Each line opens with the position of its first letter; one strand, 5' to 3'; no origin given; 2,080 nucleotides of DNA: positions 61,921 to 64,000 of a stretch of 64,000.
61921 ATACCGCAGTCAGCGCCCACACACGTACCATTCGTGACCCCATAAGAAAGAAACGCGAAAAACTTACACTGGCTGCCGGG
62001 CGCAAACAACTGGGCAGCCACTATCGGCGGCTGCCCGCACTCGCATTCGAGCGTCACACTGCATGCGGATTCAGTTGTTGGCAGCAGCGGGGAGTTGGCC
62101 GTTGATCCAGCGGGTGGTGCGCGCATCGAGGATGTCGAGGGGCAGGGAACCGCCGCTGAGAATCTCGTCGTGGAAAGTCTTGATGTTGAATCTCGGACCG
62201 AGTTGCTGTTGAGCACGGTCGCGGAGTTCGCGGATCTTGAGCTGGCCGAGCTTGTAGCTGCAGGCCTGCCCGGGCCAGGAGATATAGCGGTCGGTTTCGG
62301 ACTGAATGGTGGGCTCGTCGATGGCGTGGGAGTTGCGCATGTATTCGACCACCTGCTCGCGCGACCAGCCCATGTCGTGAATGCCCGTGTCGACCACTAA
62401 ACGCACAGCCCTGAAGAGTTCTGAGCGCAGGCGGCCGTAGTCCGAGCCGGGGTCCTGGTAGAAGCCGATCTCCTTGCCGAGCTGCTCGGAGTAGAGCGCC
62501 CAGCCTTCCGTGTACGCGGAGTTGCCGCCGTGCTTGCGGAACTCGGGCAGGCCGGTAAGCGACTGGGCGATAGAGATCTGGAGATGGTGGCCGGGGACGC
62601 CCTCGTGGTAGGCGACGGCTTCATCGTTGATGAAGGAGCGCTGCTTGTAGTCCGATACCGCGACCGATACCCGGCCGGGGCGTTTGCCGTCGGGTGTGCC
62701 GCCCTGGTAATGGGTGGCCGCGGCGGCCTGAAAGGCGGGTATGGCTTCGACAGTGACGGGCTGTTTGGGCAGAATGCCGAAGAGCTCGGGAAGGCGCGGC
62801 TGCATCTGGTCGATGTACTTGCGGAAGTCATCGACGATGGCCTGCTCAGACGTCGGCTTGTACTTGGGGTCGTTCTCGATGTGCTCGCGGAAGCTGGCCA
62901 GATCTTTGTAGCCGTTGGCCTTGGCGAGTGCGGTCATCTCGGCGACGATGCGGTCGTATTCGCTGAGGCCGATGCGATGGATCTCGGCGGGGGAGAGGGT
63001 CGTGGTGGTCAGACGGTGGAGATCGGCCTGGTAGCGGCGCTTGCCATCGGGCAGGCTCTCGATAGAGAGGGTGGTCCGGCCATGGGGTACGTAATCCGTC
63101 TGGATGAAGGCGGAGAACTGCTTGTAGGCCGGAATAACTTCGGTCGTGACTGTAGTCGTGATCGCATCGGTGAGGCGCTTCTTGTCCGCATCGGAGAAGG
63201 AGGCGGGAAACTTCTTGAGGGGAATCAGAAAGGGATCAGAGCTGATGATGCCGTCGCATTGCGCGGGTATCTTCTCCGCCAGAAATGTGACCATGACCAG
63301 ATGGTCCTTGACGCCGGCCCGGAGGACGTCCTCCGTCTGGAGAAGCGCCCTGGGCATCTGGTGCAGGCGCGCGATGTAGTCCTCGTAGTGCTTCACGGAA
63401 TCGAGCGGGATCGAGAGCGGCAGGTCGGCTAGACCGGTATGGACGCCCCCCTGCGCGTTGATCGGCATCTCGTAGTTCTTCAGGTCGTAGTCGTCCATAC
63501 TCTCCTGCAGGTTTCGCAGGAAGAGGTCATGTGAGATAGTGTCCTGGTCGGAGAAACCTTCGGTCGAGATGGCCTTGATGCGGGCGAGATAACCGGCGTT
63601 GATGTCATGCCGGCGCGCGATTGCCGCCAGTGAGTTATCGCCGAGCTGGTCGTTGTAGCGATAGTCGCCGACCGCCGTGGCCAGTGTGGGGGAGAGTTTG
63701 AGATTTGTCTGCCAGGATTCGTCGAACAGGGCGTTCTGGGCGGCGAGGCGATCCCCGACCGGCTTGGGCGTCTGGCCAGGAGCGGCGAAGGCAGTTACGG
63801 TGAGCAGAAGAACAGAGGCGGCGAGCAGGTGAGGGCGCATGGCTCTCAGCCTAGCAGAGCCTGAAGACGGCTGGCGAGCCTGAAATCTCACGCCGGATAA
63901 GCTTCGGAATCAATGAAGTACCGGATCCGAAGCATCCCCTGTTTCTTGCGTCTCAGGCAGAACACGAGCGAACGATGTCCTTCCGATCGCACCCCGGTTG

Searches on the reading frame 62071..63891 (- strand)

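Call 75: search_protein_families(library=pfam, proteins=[window:62071-63891:-], max_evalue=0.00001)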
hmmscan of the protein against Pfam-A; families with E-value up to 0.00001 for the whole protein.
window:62071-63891:- (606 aa): 1 family
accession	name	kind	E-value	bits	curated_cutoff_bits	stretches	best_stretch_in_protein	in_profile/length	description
PF05960.17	DUF885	-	8.2e-171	570.6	32.4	1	68-590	1-530/532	Bacterial protein of unknown function (DUF885)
